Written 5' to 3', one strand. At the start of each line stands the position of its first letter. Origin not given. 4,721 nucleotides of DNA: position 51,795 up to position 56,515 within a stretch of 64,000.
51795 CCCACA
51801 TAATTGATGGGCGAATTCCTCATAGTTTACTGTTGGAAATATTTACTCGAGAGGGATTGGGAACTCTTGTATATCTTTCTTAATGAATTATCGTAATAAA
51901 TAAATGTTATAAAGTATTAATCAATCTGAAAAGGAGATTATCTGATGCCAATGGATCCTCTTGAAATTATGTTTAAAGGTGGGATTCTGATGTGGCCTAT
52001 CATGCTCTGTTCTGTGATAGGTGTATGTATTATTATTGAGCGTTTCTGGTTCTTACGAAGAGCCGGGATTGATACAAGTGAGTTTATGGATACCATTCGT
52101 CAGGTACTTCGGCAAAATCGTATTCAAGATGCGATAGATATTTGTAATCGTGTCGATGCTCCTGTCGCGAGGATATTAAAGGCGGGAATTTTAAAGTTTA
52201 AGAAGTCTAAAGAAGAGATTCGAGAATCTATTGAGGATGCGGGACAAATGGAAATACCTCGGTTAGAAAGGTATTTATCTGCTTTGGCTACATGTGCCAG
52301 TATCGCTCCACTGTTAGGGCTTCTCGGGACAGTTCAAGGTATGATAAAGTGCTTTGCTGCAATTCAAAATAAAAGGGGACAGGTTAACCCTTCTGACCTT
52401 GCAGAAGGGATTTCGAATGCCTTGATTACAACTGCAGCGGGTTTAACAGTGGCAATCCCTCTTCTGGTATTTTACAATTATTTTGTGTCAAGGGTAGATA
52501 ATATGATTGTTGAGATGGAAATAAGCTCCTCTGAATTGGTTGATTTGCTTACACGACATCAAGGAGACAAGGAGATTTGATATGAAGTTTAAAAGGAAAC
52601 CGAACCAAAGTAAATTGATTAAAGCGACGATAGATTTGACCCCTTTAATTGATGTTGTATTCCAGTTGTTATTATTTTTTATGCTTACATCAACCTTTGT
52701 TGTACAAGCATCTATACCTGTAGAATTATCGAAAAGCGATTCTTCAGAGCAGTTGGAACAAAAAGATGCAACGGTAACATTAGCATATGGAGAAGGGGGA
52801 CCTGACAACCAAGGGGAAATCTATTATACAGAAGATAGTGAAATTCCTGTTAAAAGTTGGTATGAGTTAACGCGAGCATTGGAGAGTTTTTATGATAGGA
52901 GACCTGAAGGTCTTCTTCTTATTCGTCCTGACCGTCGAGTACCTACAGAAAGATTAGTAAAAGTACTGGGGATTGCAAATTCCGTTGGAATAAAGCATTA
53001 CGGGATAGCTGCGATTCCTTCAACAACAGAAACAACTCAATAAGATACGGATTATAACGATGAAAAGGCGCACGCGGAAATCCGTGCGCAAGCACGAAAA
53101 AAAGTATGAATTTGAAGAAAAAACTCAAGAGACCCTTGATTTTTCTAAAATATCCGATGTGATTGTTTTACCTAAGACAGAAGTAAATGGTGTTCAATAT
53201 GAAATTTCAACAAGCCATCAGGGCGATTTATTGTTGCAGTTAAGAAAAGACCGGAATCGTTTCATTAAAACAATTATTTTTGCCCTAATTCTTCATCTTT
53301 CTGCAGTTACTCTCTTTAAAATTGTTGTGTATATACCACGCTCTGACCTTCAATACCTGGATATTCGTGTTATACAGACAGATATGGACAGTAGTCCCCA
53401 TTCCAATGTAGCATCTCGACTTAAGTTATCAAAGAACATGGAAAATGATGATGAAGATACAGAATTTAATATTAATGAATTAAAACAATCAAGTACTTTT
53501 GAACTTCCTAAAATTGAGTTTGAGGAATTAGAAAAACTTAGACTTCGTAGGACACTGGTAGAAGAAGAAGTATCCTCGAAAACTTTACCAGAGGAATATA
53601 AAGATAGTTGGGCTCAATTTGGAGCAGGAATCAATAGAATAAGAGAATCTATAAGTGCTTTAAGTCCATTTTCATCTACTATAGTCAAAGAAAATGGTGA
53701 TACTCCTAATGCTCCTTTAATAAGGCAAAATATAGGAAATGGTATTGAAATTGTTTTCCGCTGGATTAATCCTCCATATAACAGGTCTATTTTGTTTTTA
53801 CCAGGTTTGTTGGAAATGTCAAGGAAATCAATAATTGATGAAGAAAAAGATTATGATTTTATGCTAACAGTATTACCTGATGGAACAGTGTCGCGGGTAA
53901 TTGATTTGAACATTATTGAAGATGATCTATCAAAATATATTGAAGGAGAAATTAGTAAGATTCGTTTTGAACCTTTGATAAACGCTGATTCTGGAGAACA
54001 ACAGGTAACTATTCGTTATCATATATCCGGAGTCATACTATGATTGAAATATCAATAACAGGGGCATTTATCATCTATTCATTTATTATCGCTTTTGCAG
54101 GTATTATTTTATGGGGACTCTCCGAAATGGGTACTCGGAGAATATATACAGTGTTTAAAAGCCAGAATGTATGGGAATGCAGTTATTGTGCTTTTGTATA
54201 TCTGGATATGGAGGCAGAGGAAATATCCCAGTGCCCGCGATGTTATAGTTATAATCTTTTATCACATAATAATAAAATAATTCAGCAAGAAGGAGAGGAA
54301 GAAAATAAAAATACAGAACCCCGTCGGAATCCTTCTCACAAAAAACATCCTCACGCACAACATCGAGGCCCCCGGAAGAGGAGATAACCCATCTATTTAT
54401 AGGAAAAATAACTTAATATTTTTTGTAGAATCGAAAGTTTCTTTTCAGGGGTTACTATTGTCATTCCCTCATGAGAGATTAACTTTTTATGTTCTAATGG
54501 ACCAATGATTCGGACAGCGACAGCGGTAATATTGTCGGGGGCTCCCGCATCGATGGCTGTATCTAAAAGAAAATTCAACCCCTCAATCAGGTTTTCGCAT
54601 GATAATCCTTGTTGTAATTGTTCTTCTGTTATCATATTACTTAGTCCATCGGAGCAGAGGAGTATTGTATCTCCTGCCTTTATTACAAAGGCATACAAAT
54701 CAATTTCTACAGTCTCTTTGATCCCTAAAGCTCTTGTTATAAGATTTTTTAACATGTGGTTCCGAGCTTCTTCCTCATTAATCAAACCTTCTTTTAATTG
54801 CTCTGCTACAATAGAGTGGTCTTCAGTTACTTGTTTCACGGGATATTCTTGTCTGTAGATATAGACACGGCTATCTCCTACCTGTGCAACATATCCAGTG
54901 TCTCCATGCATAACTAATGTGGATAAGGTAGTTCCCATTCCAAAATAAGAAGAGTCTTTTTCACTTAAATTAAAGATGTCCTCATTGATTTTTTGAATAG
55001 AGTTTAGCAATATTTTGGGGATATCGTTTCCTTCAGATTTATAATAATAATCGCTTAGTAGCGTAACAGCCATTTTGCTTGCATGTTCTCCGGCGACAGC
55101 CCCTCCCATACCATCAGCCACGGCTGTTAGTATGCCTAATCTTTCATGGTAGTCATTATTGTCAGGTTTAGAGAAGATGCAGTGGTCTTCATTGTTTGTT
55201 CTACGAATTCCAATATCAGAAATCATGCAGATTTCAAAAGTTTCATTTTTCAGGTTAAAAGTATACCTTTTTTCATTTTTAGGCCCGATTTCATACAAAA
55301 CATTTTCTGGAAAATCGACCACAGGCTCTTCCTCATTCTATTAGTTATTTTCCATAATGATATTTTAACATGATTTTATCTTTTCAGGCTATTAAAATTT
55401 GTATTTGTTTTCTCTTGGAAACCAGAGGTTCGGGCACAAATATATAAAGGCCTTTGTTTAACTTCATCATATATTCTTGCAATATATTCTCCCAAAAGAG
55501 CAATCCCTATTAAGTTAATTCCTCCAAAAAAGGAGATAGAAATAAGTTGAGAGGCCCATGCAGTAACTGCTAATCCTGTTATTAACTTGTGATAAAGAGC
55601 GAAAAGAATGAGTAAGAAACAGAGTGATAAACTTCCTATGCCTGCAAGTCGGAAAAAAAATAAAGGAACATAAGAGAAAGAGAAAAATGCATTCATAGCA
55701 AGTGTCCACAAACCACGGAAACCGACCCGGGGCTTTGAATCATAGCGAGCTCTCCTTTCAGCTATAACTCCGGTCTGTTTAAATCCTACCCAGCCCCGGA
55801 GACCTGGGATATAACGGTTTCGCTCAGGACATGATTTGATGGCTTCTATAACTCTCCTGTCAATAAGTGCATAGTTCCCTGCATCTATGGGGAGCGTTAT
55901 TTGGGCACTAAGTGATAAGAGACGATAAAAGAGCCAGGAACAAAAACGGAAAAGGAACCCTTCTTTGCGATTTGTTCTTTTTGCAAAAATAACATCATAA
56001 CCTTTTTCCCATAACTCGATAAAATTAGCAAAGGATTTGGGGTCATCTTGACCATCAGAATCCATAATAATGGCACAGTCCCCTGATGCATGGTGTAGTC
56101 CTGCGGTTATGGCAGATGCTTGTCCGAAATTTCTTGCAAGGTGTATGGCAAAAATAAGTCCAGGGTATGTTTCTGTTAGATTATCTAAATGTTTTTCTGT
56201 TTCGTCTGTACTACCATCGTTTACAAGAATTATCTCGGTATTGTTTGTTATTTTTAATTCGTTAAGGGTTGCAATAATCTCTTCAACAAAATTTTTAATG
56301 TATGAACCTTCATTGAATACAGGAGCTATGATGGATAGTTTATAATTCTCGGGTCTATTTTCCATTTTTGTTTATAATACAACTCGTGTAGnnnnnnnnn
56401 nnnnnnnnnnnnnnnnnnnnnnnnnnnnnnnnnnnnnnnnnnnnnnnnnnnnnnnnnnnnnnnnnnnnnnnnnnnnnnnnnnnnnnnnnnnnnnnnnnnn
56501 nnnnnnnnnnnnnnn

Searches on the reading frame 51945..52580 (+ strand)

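Call 69: search_protein_families(library=pfam, proteins=[window:51945-52580:+], max_evalue=0.00001)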
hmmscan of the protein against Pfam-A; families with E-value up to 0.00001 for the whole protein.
window:51945-52580:+ (211 aa): 1 family
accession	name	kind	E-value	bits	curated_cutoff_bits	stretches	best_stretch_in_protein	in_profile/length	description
PF01618.21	MotA_ExbB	-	1.6e-36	125.3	22.9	1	71-192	3-126/127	MotA/TolQ/ExbB proton channel family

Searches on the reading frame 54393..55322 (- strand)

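Call 69: search_protein_families(library=pfam, proteins=[window:54393-55322:-], max_evalue=0.00001)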
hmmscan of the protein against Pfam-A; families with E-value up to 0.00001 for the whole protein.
window:54393-55322:- (309 aa): 3 families
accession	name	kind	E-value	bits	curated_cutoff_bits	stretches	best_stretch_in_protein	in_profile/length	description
PF13672.11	PP2C_2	-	3.7e-14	53.2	24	1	43-234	11-181/209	Protein phosphatase 2C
PF00481.26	PP2C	-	1.2e-12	48.5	20.3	1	40-172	11-143/255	Protein phosphatase 2C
PF07228.17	SpoIIE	-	5.5e-07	30.1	25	0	65-241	6-154/192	Stage II sporulation protein E (SpoIIE)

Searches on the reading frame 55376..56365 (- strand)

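Call 69: search_protein_families(library=pfam, proteins=[window:55376-56365:-], max_evalue=0.00001)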
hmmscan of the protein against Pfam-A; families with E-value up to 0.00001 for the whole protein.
window:55376-56365:- (329 aa): 3 families
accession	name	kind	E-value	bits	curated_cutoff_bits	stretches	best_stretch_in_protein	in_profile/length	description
PF00535.33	Glycos_transf_2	-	4e-30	105.4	23.3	1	11-175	1-166/168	Glycosyl transferase family 2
PF13641.12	Glyco_tranf_2_3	-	2.3e-06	28.3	27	1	10-119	3-111/230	Glycosyltransferase like family 2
PF10111.15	Glyco_tranf_2_2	-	9.4e-06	25.7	27.3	0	24-116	12-103/276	Glycosyltransferase like family 2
